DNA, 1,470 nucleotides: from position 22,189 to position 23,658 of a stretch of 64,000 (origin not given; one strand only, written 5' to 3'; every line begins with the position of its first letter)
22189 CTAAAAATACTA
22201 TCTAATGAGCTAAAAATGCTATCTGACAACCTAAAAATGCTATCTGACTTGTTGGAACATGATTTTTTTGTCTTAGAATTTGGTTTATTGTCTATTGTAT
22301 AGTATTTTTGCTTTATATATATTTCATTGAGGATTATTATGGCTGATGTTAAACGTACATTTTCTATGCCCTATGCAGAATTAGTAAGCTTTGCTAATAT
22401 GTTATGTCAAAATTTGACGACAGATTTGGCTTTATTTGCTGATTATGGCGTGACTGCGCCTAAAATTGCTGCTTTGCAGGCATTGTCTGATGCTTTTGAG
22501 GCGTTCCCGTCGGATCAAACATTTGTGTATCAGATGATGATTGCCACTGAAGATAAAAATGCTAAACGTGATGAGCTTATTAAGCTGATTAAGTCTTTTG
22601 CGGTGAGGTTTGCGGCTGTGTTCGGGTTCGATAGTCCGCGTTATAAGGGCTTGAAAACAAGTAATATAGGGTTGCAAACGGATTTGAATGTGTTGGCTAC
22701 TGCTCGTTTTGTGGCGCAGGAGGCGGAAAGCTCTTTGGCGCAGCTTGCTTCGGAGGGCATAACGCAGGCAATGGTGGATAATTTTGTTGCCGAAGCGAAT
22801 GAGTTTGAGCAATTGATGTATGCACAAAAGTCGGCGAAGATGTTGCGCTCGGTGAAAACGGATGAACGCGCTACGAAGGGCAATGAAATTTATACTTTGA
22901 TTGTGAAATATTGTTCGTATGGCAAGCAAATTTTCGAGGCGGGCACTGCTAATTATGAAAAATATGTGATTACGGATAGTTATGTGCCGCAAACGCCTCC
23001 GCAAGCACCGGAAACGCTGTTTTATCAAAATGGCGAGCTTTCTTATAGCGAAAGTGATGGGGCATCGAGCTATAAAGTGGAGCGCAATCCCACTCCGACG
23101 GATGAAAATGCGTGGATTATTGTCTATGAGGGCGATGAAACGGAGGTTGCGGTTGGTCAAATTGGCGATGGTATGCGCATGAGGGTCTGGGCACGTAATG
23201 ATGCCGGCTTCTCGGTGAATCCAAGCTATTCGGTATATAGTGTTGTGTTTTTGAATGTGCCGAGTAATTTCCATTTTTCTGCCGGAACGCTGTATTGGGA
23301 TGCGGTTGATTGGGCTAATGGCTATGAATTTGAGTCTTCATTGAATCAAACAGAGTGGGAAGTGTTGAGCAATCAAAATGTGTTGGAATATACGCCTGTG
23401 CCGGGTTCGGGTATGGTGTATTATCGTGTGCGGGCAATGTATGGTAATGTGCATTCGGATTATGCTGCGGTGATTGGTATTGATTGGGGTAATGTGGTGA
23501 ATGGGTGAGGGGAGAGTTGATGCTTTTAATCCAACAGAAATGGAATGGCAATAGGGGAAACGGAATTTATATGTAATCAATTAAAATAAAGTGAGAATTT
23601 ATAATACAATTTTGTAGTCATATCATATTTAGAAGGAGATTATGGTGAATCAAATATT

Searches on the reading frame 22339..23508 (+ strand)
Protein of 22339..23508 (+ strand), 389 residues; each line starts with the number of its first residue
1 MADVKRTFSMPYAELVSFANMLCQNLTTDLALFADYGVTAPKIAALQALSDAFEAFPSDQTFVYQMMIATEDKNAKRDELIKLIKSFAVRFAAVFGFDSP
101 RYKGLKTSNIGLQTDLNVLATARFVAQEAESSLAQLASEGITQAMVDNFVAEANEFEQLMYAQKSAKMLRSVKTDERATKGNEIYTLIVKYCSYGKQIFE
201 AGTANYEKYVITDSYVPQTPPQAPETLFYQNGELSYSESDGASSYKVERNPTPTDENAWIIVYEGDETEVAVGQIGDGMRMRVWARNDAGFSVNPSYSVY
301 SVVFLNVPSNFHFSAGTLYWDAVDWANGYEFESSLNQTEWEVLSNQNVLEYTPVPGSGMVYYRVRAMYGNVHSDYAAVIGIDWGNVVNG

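Call 6: search_protein_families(library=pfam, proteins=[window:22339-23508:+], max_evalue=0.01)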
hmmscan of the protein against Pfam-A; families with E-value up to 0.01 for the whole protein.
window:22339-23508:+ (389 aa): 0 families

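Call 10: find_encoding_contigs(protein=window:22339-23508:+, flank=3000, max_places=10)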
Protein window:22339-23508:+ (389 aa): 23 contigs read that carry it; 8 places shown.
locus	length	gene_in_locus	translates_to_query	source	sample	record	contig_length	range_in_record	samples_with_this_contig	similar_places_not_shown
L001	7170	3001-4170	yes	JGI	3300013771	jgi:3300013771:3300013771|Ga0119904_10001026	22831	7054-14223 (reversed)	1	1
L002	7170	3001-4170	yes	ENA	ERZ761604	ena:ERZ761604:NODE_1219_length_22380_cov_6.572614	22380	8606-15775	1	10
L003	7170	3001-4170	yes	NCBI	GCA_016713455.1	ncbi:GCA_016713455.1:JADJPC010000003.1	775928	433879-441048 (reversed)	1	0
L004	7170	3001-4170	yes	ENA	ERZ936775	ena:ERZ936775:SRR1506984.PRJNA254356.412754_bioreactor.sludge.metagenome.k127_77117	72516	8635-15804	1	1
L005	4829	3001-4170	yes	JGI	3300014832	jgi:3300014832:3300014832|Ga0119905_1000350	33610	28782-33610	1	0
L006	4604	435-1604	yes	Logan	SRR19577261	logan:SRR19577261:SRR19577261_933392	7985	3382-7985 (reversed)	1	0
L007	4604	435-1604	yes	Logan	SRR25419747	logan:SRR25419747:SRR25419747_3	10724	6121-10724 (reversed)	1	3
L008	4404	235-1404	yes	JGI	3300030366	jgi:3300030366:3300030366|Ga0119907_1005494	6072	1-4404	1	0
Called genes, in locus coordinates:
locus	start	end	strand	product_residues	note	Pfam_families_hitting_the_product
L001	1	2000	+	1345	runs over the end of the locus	PF13895:Ig_2 (faint), PF19081:Ig_7 (faint), PF07679:I-set (weak), PF13927:Ig_3 (weak), PF18962:Por_Secre_tail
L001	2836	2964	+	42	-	-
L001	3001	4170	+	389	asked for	-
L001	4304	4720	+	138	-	-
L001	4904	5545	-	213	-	PF13505:OMP_b-brl (weak), PF16961:OmpA_like (weak)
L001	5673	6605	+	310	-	PF01882:DUF58, PF13519:VWA_2 (weak)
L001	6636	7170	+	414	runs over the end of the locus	PF01979:Amidohydro_1, PF07969:Amidohydro_3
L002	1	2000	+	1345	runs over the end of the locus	PF13895:Ig_2 (faint), PF19081:Ig_7 (faint), PF07679:I-set (weak), PF13927:Ig_3 (weak), PF18962:Por_Secre_tail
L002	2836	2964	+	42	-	-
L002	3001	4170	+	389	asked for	-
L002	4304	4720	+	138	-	-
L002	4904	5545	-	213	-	PF13505:OMP_b-brl (weak), PF16961:OmpA_like (weak)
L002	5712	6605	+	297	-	PF01882:DUF58, PF13519:VWA_2 (weak)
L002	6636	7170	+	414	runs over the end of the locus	PF01979:Amidohydro_1, PF07969:Amidohydro_3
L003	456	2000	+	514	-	PF00047:ig (faint), PF13895:Ig_2 (faint), PF13927:Ig_3 (weak), PF07679:I-set, PF18962:Por_Secre_tail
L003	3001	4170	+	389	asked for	-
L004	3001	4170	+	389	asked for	-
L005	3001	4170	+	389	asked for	-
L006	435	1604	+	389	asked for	-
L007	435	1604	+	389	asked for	-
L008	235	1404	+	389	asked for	-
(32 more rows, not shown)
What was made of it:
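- On Replication-origin iterons: The window locus is on a 776-kb chromosomal MAG contig (call 10).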

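Call 13: find_homologous_proteins(query=window:22339-23508:+, max_evalue=0.001)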
Query window:22339-23508:+ (389 aa): 18 proteins with E <= 0.001 among 2355 candidates.
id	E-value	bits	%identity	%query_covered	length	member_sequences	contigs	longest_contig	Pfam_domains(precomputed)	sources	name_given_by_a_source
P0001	6.9e-252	853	97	100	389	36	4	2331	-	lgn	-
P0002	2.5e-235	798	90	100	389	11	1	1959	-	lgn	-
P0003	1.9e-218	743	84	100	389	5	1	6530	-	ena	-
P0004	1.3e-214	730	83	100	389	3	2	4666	-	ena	-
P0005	9.7e-58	214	37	98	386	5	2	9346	-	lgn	-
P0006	7.4e-57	211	36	98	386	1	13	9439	-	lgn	-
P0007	8.1e-51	191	35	98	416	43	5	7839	-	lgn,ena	-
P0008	3.9e-49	186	43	63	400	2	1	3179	-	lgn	-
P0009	1.4e-47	180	35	94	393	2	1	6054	PF00041.28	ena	-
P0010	5.9e-45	172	33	95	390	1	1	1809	PF00041.28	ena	-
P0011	2.3e-44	170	32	95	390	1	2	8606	PF00041.28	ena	-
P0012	3.6e-43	166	33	96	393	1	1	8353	PF00041.28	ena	-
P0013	4.9e-42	162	33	94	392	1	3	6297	-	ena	-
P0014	5.8e-42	162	33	93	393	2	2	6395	PF00041.28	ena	-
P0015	1.8e-41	160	33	93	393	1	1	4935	-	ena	-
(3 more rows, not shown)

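Call 14: find_encoding_contigs(protein=P0003, flank=4000, max_places=4)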
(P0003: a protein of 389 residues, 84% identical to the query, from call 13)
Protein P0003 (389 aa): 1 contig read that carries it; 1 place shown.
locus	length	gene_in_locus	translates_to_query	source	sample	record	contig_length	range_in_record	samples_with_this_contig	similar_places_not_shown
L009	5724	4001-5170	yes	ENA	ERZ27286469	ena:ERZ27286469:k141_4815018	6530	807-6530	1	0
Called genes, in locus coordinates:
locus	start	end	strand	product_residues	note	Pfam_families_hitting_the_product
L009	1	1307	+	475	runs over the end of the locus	PF26314:MptA_B_family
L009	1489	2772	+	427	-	PF13692:Glyco_trans_1_4, PF00534:Glycos_transf_1, PF13524:Glyco_trans_1_2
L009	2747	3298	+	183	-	PF08645:PNK3P (weak), PF00702:Hydrolase, PF13419:HAD_2, PF13242:Hydrolase_like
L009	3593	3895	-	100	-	-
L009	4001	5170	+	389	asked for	-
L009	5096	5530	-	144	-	-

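Call 15: find_encoding_contigs(protein=P0004, flank=4000, max_places=4)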
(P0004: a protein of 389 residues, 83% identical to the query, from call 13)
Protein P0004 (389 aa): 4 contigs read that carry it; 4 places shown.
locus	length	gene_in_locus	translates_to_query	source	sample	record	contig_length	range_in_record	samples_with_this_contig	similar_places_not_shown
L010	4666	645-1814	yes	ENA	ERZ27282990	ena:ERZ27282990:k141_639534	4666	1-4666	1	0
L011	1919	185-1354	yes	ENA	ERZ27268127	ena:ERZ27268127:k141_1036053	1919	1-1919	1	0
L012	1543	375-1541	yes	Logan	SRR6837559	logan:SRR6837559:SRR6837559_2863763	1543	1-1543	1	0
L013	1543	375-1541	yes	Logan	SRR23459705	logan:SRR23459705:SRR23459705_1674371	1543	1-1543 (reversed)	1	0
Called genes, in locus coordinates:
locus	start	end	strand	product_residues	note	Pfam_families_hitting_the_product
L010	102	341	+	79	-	-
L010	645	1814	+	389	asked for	-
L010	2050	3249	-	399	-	PF00155:Aminotran_1_2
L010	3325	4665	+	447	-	?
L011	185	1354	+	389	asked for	-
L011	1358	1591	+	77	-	-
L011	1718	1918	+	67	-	?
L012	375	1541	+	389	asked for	?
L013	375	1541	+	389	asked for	?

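Call 16: find_encoding_contigs(protein=P0001, flank=4000, max_places=4)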
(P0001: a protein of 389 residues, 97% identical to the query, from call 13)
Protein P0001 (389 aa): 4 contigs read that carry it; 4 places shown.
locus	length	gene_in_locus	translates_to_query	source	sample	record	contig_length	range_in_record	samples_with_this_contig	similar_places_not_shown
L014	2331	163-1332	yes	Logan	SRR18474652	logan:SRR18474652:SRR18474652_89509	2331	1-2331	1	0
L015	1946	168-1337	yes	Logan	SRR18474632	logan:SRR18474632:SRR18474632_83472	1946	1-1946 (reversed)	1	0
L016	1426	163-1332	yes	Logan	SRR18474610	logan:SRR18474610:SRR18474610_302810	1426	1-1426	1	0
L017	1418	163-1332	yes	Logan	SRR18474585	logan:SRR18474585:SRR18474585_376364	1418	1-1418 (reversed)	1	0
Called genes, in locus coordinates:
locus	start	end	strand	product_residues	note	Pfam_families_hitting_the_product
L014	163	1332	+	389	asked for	-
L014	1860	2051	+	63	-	-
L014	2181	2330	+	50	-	?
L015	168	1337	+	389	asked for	-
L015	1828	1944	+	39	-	?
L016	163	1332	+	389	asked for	-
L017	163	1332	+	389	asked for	-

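Call 17: find_encoding_contigs(protein=P0002, flank=4000, max_places=4)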
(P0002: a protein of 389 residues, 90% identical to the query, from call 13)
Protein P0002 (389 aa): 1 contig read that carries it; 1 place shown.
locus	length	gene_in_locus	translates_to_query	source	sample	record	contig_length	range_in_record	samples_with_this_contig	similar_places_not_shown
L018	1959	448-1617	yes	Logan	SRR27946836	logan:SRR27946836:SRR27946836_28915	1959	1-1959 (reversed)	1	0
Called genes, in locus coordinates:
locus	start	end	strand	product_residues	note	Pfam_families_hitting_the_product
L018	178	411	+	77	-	-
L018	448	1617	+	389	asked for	-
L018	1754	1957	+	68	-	?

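Call 20: find_encoding_contigs(protein=P0005, flank=4000, max_places=3)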
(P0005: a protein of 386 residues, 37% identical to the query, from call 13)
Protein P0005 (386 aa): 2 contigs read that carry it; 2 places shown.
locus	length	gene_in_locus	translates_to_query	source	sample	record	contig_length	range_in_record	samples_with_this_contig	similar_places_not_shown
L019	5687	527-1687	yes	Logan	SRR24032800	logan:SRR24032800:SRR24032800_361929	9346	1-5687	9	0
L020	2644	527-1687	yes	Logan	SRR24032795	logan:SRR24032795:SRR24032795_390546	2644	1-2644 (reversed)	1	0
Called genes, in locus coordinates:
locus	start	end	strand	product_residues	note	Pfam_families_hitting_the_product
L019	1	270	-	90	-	?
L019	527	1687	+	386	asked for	-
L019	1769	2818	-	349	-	-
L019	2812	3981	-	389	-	PF22660:RS_preATP-grasp-like, PF02222:ATP-grasp, PF02786:CPSase_L_D2, PF07478:Dala_Dala_lig_C (faint), PF17769:PurK_C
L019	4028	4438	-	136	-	PF22636:FlK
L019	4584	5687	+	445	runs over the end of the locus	PF00919:UPF0004, PF04055:Radical_SAM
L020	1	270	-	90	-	?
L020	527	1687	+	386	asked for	-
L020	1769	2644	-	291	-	?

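Call 21: find_encoding_contigs(protein=P0007, flank=4000, max_places=3)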
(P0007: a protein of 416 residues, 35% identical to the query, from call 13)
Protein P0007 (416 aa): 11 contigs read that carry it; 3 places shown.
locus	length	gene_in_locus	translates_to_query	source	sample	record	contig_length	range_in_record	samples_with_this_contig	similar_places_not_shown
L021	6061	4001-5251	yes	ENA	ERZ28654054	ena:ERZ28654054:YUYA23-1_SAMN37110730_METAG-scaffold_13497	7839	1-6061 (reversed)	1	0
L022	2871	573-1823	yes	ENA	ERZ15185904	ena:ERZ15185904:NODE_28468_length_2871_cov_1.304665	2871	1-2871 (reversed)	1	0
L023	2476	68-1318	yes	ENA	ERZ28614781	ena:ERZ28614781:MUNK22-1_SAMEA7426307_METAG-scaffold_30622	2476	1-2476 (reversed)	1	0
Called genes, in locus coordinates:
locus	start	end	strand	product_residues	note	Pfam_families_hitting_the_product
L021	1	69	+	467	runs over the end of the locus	PF05221:AdoHcyase, PF00670:AdoHcyase_NAD, PF02826:2-Hacid_dh_C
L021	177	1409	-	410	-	-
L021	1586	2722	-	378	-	PF01841:Transglut_core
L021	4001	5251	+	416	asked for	-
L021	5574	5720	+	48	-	-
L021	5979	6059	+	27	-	?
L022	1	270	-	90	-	?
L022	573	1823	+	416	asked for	-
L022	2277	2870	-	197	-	?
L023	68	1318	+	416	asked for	-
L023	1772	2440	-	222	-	PF04951:Peptidase_M55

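Call 22: find_encoding_contigs(protein=P0011, flank=4000, max_places=3)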
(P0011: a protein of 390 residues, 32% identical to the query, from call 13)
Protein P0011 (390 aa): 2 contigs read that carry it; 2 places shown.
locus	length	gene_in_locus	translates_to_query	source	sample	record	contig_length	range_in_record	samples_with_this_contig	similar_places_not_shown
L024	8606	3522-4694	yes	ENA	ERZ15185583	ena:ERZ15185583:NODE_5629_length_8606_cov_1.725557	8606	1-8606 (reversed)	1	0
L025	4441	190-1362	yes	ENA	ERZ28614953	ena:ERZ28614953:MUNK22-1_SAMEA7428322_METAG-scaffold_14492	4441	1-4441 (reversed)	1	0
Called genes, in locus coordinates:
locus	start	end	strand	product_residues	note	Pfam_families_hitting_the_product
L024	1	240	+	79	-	?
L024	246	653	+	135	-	PF22677:Ble-like_N (weak)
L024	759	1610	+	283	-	PF20181:DUF6544, PF21900:DUF6920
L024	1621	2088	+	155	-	PF12900:Pyridox_ox_2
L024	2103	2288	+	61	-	-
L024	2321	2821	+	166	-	-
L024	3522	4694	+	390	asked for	PF00041:fn3 (faint)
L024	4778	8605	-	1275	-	?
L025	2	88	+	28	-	?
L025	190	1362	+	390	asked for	PF00041:fn3 (faint)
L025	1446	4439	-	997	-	?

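Call 23: find_encoding_contigs(protein=P0012, flank=4000, max_places=3)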
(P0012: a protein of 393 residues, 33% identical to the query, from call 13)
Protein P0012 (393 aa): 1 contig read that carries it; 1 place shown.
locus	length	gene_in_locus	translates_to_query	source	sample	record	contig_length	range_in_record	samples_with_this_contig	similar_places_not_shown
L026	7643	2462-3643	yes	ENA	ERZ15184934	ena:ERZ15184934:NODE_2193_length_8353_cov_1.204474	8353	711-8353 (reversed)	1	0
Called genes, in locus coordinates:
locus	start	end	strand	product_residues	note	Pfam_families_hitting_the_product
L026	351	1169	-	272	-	PF00665:rve, PF13683:rve_3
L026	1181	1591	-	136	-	-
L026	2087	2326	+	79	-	-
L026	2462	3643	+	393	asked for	PF00041:fn3 (faint)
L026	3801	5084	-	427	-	-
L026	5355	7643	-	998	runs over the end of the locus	?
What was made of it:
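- Gene callers annotate 42- to 100-aa ORFs on several arrays (calls 10, 14, 15, 17, 23).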

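Call 27: find_related_loci(query=A1, collection=genome_contigs, flank=4000)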
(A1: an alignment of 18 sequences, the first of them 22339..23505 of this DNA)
Query A1 (389 aa) in genome_contigs; peptide patterns used: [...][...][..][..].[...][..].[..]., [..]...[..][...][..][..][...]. (x = any residue, [..] = any of these).
279 stretches matched a pattern; 136 encode a relative of the query (tblastn E <= 1e-3); the best 80 are kept; 80 distinct loci.
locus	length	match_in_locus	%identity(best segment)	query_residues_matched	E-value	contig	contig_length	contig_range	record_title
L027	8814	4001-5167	97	1-389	0e+0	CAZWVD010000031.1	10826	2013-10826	MAG TPA_asm: uncultured Gammaproteobacteria bacterium isolate SRP170004_co1_469 genome assembly, contig: NODE_9880_lengt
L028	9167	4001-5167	96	1-389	0e+0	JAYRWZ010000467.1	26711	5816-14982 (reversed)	MAG: Chloroflexota bacterium isolate EBPR_ori4bin.19 k141_218883, whole genome shotgun sequence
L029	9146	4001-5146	35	7-389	7e-54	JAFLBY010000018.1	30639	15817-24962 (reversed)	MAG: Candidatus Kapaibacterium sp. isolate UWPOB_KAPA1 gnl_X_FIELABBJ_18, whole genome shotgun sequence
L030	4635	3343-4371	34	4-377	1e-51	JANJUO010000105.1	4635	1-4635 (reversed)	MAG: bacterium isolate RXS1_metabat.bin.37 RXS1_k141_298912, whole genome shotgun sequence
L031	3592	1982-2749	41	133-389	1e-45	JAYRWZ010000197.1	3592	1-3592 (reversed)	MAG: Chloroflexota bacterium isolate EBPR_ori4bin.19 k141_80936, whole genome shotgun sequence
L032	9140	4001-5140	30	3-389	1e-44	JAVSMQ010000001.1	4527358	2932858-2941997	MAG: Candidatus Kapaibacterium sp. isolate NRBC_bin_5 Kapabacteria_MAG, whole genome shotgun sequence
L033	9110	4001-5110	32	3-358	8e-44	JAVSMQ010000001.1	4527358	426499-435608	MAG: Candidatus Kapaibacterium sp. isolate NRBC_bin_5 Kapabacteria_MAG, whole genome shotgun sequence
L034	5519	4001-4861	33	2-366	1e-40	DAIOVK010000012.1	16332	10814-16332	MAG TPA_asm: Candidatus Kapaibacterium sp. isolate CTOTU18620 NODE_3483_length_16332_cov_7.518769, whole genome shotgun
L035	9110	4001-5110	31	2-383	2e-40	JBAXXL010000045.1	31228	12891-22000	MAG: bacterium isolate ELA738 MAG738_45, whole genome shotgun sequence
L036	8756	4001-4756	36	5-250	5e-40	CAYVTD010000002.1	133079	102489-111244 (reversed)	MAG TPA_asm: uncultured Hyphomicrobiales bacterium isolate binchicken_co74_407 genome assembly, contig: NODE_176_length_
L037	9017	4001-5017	30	1-331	8e-39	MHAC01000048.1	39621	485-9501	MAG: Ignavibacteria bacterium GWF2_33_9 gwf2_scaffold_2997, whole genome shotgun sequence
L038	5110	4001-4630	38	6-214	1e-36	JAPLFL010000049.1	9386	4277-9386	MAG: Candidatus Kapaibacterium sp. isolate LacPavin_0818_WC55_MAG_34_17 LacPavin_0818_WC55_scaffold_17994, whole genome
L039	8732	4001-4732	37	1-233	5e-36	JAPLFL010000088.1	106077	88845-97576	MAG: Candidatus Kapaibacterium sp. isolate LacPavin_0818_WC55_MAG_34_17 LacPavin_0818_WC55_scaffold_364475, whole genome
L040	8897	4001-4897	35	4-383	1e-35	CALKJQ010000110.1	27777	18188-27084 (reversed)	MAG: Candidatus Kapabacteria bacterium isolate N1_Bin_MAXBIN__161_1 genome assembly, contig: c_000002102446, whole genom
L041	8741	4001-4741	36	6-247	1e-35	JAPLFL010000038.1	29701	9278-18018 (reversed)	MAG: Candidatus Kapaibacterium sp. isolate LacPavin_0818_WC55_MAG_34_17 LacPavin_0818_WC55_scaffold_161164, whole genome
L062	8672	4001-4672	32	4-224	5e-28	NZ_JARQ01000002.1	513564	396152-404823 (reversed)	Chryseobacterium hispalense DSM 25574 Contig2, whole genome shotgun sequence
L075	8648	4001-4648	30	6-225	2e-24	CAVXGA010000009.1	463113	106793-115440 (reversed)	MAG: uncultured Bacteroidales bacterium isolate MFD02416.bin.2.9 genome assembly, contig: contig_34, whole genome shotgu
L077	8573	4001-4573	33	37-224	7e-24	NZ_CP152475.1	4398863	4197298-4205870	Chryseobacterium sp. POE27 chromosome, complete genome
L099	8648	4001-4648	29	1-214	3e-21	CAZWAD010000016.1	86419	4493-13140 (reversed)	MAG TPA_asm: uncultured Chitinophaga sp. isolate SRP287453_co1_292 genome assembly, contig: NODE_331_length_86419_cov_8.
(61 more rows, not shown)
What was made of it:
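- On Replication-origin iterons: Other copies lie in complete chromosomes (call 27), with several copies per genome.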

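Call 31: predict_structure(alignment_id=A1)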
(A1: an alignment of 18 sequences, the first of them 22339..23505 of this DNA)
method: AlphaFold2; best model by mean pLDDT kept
length: 389 residues; sequences in the alignment: 18
mean_pLDDT: 85.5   pTM: 0.44
mean pLDDT of the five models: 85.5, 83.6, 83.0, 83.0, 81.5
residues with pLDDT >= 90: 172; 70-90: 183; 50-70: 26; < 50: 8
segments of 3 or more residues with pLDDT < 50: 213-217
pLDDT, mean of each block of 10 residues (from residue 1): 66 89 95 92 95 84 82 94 96 93 90 91 96 95 97 96 86 86 91 86 83 54 84 84 86 75 85 69 80 78 73 91 82 90 86 85 86 89 71
secondary structure, 60 per line:
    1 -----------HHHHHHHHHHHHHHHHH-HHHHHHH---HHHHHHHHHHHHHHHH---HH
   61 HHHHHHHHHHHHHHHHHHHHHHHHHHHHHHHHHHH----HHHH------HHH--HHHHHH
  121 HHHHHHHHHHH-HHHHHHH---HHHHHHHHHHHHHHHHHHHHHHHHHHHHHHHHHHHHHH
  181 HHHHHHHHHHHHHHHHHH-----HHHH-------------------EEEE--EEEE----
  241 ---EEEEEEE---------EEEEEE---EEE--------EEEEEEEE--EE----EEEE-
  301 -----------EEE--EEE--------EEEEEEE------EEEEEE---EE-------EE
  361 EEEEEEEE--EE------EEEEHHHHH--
elements in order: H12-28 H30-36 H40-55 H59-95 H100-103 H115-131 H133-139 H143-198 H204-207 E227-230 E233-236 E244-250 E260-265 E269-271 E280-287 E296-299 E312-314 E317-319 E328-334 E341-346 E359-368 E379-382 H383-387

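Call 33: search_protein_families(library=ncbifam, proteins=[window:22339-23508:+, L062:4001-4672:+, L077:4001-4573:+], max_evalue=1)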
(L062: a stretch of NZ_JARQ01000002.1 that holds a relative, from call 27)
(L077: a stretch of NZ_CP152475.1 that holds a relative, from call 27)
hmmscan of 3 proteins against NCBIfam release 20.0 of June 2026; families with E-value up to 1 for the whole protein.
window:22339-23508:+ (389 aa): 1 family
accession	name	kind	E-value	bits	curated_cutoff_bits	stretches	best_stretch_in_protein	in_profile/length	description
NF052641.1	PQLLE_fam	subfamily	0.0045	16.7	80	2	34-199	30-199/211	PQLLE family protein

L062:4001-4672:+ (224 aa): 5 families
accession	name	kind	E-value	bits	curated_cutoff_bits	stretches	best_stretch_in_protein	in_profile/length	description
NF052641.1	PQLLE_fam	subfamily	0.0063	16.2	80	1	34-189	33-192/211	PQLLE family protein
NF053610.1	Sso10a_fam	subfamily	0.024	14.7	60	1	106-140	14-48/64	Sso10a family chromatin protein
NF045622.1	Npun_F5560_fam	hypoth_equivalog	0.025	14.7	125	0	2-89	8-92/156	Npun_F5560 family protein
NF042955.1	Ppl_antiphage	equivalog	0.032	12.1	1000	1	57-178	500-612/882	anti-phage protein Ppl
NF041395.1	TranRegLrpA1_Halo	equivalog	0.054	13.5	250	1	108-184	18-91/142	HTH-type transcriptional regulator LrpA1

L077:4001-4573:+ (191 aa): 4 families
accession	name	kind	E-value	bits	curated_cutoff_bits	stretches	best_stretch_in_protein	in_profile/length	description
NF052641.1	PQLLE_fam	subfamily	0.00034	20.4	80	1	33-164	66-200/211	PQLLE family protein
TIGR00331.1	hrcA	equivalog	0.01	15.4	197.2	1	6-122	169-289/338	heat-inducible transcriptional repressor HrcA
NF012149.0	blaIND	exception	0.081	12.3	430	1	77-158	131-213/239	IND family subclass B1 metallo-beta-lactamase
NF011007.0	PRK14433.1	equivalog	0.11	12.7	100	1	115-154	21-62/88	acylphosphatase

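Call 34: search_protein_families(library=phrogs, proteins=[window:22339-23508:+, L062:4001-4672:+], max_evalue=0.1)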
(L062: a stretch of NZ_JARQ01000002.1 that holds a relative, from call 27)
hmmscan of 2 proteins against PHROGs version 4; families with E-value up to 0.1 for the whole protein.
window:22339-23508:+ (389 aa): 0 families

L062:4001-4672:+ (224 aa): 2 families
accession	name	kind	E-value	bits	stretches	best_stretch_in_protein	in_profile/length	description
phrog_15694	-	unknown function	0.014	15.8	1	110-212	45-144/350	-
phrog_32017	-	unknown function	0.022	15.8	1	101-141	39-77/79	-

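Call 37: fold_search(model_id=the predicted structure, library=pdb)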
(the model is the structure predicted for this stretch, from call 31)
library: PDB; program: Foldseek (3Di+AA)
matches with E <= 10: 1433; with E <= 0.001: 202
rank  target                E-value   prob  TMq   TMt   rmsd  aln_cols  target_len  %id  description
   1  8bxr                  7.1e-08  1.00  0.21  0.27  10.2       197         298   20  Titin FnIII-domain I109-I111 (I/A4-A/A6) from the MIR region (released 2023-02-15)
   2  6tpv_A                6.2e-07  1.00  0.21  0.38   9.8       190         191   16  Crystal structures of FNIII domain one and two of the human leucocyte common antigen-related protein, LAR (released 2020-05-13)
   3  3lpw_B                6.5e-07  1.00  0.22  0.38   8.4       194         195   19  Crystal structure of the FnIII-tandem A77-A78 from the A-band of titin (released 2010-09-08)
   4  4yfe_A                6.8e-07  1.00  0.23  0.40   8.5       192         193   16  Crystal structure of PTP delta Fn1-Fn2 (released 2015-05-06)
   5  4yfg_A                7.2e-07  1.00  0.22  0.19   8.7       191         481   16  Crystal structure of PTP delta meA3/meB minus variant Ig1-Fn1 (released 2015-05-06)
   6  3lpw_A                7.6e-07  1.00  0.21  0.35   8.6       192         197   19  Crystal structure of the FnIII-tandem A77-A78 from the A-band of titin (released 2010-09-08)
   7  4yfd_A                8.9e-07  1.00  0.22  0.19   8.6       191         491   16  Crystal structure PTP delta Ig1-Fn2 in complex with IL-1RAcP (released 2015-05-06)
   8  6tpv_B                9.9e-07  1.00  0.21  0.37   9.6       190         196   16  Crystal structures of FNIII domain one and two of the human leucocyte common antigen-related protein, LAR (released 2020-05-13)
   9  6iaa_A                1.4e-06  1.00  0.17  0.09  17.2       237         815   16  hRobo2 ectodomain (released 2019-03-13)
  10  1qg3_B                1.4e-06  1.00  0.22  0.38   8.9       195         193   14  CRYSTAL STRUCTURE OF A TANDEM PAIR OF FIBRONECTIN TYPE III DOMAINS FROM THE CYTOPLASMIC TAIL OF INTEGRIN ALPHA6 BETA4 (released 1999-08-20)
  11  1qg3_A                1.6e-06  1.00  0.22  0.36   9.2       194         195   14  CRYSTAL STRUCTURE OF A TANDEM PAIR OF FIBRONECTIN TYPE III DOMAINS FROM THE CYTOPLASMIC TAIL OF INTEGRIN ALPHA6 BETA4 (released 1999-08-20)
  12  2jll                  2.6e-06  1.00  0.24  0.25   7.2       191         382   16  Crystal structure of NCAM2 IgIV-FN3II (released 2009-11-17)
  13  8afo_A                3.0e-06  1.00  0.19  0.33  10.6       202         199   12  Structure of fibronectin 2 and 3 of L1CAM at 2.0 Angstrom (released 2023-03-08)
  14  6xay_B                3.2e-06  1.00  0.25  0.33   7.7       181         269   13  Structure of a fragment of human fibronectin containing the 10th, 11th and 12th type III domains (released 2021-06-09)
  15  4pbx                  4.3e-06  1.00  0.22  0.16   9.0       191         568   15  Crystal structure of the six N-terminal domains of human receptor protein tyrosine phosphatase sigma (released 2014-11-12)
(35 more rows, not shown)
